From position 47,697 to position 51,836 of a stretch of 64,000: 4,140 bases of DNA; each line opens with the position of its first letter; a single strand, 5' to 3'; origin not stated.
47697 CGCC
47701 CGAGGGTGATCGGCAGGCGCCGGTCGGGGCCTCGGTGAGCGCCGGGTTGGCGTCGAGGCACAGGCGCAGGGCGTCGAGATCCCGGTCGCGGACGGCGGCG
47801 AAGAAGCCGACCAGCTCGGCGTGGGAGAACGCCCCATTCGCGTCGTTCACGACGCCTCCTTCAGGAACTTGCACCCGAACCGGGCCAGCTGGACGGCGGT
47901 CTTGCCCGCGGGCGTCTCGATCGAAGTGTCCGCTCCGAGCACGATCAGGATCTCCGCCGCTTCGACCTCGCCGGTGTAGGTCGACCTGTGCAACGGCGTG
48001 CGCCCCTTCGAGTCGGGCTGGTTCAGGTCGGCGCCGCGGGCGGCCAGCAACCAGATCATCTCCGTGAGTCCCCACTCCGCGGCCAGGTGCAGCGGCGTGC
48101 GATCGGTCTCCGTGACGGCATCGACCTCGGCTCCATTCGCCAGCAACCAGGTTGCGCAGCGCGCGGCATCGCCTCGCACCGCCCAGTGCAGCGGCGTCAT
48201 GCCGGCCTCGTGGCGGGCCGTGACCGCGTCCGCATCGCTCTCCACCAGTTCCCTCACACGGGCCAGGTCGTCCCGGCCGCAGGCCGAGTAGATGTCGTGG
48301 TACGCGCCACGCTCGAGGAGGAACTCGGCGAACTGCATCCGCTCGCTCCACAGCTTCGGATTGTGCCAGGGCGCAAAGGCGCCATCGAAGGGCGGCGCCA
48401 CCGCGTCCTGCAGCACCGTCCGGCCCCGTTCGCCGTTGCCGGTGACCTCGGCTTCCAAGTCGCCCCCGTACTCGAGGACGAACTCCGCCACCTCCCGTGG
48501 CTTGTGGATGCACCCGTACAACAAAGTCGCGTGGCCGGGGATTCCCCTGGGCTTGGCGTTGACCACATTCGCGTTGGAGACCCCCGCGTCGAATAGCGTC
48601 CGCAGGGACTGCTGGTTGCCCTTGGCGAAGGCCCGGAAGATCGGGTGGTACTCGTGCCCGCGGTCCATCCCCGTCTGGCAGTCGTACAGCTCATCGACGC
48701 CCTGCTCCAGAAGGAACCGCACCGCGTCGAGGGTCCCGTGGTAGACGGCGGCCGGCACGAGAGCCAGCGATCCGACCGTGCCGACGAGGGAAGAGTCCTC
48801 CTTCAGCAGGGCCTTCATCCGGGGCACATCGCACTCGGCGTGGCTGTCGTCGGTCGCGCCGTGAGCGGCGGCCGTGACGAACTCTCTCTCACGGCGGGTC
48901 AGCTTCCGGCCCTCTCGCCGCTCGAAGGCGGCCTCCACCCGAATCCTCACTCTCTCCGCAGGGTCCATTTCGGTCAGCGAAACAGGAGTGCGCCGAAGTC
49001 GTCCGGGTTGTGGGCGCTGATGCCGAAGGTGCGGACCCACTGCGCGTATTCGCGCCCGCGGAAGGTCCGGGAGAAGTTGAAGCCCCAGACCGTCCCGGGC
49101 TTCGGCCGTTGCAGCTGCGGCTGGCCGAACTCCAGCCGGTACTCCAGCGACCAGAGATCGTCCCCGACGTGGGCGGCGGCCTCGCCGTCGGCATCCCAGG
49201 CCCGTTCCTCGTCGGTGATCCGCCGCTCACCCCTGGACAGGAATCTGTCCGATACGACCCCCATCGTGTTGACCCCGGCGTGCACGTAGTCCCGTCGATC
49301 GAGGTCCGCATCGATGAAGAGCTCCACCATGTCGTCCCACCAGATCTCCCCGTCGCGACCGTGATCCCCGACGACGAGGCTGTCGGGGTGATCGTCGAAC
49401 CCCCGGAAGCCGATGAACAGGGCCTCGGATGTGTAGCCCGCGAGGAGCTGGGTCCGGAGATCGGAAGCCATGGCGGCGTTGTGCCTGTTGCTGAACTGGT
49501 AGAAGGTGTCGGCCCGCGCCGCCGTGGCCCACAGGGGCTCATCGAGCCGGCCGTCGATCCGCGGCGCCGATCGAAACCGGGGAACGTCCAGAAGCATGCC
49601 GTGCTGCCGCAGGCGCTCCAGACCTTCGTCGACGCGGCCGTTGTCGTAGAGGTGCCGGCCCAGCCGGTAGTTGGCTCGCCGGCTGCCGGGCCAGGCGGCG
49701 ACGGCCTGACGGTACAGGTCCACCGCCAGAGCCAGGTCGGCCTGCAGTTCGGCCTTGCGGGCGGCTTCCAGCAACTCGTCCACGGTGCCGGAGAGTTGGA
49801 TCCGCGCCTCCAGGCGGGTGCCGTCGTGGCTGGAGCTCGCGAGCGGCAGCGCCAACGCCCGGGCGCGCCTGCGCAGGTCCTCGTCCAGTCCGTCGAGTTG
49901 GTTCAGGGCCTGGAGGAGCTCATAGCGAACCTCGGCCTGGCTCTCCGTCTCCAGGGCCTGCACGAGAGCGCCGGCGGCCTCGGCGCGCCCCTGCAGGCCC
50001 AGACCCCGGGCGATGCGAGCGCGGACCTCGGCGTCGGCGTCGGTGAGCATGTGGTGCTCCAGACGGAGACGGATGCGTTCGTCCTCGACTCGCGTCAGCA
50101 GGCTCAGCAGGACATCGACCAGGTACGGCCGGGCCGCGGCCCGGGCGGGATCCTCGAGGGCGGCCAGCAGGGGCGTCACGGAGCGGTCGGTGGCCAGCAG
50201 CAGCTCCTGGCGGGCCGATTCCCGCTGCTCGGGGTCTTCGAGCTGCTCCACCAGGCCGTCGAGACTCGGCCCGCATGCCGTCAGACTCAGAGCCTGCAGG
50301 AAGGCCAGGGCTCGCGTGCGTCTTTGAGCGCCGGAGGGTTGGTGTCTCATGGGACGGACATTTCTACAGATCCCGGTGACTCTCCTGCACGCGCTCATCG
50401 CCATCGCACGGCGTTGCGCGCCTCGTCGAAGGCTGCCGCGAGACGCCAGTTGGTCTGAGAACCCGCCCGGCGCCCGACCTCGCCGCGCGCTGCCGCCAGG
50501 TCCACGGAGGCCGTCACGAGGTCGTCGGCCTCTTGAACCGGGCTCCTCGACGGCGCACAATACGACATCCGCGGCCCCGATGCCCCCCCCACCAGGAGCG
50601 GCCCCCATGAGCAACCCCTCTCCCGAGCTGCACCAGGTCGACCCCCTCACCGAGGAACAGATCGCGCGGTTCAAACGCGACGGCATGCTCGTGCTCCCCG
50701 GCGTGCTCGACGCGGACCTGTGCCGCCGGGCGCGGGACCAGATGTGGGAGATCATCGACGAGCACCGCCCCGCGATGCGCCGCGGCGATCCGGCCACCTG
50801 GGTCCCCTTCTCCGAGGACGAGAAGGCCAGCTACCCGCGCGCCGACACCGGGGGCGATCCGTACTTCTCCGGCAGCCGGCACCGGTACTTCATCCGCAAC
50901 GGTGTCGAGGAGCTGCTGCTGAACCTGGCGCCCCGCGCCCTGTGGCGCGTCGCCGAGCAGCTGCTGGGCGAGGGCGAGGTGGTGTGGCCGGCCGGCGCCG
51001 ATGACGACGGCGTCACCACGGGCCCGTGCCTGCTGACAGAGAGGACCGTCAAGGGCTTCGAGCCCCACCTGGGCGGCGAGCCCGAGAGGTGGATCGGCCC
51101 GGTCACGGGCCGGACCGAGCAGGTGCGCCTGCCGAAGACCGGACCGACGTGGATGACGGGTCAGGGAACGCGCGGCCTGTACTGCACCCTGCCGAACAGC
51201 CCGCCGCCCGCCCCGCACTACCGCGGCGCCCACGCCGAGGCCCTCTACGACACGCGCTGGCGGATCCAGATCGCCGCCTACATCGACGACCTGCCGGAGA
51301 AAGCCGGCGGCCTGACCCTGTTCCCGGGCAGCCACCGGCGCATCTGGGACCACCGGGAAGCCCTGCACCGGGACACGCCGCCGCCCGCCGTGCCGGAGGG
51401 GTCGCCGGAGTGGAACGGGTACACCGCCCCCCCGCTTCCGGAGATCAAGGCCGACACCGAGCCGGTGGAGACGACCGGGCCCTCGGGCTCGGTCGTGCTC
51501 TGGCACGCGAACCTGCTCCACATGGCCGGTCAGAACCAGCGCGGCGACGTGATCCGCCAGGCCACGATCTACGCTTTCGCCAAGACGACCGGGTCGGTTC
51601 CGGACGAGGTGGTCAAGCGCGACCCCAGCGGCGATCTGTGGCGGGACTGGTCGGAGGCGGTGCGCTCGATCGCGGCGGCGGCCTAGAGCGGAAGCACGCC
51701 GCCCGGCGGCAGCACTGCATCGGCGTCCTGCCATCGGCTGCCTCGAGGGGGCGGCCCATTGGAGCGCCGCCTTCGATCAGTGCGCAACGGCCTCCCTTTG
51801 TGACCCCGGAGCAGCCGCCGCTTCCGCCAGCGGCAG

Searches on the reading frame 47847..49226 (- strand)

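Call 43: search_protein_families(library=pfam, proteins=[window:47847-49226:-], max_evalue=0.00001)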
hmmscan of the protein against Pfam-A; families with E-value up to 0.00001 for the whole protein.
window:47847-49226:- (459 aa): 5 families
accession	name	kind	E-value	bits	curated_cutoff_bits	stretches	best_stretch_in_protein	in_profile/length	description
PF12796.13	Ank_2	-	1.3e-32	112.6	27.3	2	356-435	11-87/90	Ankyrin repeats (3 copies)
PF00023.36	Ank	-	7.7e-24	82.9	21.1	1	342-372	2-32/33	Ankyrin repeat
PF13637.12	Ank_4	-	1.6e-22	79.5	22.7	0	314-362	3-50/50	Ankyrin repeats (many copies)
PF13857.12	Ank_5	-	6.2e-17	62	27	0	394-448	1-56/56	Ankyrin repeats (many copies)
PF13606.12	Ank_3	-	1.4e-16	59.1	22.3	0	376-402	3-29/30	Ankyrin repeat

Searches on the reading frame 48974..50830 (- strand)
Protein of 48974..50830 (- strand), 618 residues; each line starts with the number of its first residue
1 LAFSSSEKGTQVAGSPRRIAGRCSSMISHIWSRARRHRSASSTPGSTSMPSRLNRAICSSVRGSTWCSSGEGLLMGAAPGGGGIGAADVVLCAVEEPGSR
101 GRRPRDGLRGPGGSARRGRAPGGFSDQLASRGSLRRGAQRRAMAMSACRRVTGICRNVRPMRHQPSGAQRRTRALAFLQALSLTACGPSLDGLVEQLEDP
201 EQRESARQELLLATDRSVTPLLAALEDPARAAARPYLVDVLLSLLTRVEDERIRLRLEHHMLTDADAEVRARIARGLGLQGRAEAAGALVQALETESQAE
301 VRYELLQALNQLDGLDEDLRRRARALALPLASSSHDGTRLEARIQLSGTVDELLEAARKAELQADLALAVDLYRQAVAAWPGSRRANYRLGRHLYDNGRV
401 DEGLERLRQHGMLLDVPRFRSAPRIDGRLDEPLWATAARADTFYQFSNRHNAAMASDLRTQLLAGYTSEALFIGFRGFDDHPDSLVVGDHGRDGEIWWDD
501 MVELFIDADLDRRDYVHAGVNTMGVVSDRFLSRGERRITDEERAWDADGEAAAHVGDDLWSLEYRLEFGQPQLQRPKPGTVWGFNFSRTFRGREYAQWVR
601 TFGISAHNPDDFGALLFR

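Call 43: search_protein_families(library=pfam, proteins=[window:48974-50830:-], max_evalue=0.00001)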
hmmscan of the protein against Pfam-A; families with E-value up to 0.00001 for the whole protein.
window:48974-50830:- (618 aa): 1 family
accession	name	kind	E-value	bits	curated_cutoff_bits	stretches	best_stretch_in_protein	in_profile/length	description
PF13646.12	HEAT_2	-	1.3e-06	29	27.7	1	261-344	8-85/88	HEAT repeats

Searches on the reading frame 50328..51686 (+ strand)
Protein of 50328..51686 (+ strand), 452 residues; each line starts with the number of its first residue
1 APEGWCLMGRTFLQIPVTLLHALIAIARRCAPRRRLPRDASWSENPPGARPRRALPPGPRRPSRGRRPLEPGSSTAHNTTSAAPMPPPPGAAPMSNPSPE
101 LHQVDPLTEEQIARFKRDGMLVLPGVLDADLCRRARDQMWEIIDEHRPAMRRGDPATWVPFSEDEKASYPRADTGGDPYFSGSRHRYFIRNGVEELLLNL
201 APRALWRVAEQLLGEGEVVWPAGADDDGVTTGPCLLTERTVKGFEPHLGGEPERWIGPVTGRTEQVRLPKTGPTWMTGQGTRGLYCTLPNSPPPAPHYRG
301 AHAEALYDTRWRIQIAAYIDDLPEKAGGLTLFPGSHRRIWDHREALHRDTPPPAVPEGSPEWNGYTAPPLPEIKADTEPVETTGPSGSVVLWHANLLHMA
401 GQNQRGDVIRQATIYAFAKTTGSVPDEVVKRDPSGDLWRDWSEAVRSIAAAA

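Call 43: search_protein_families(library=pfam, proteins=[window:50328-51686:+], max_evalue=0.00001)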
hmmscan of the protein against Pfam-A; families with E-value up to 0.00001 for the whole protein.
window:50328-51686:+ (452 aa): 1 family
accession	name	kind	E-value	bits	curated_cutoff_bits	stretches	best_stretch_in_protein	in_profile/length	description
PF05721.19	PhyH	-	4.9e-13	50.3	22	1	310-410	124-211/213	Phytanoyl-CoA dioxygenase (PhyH)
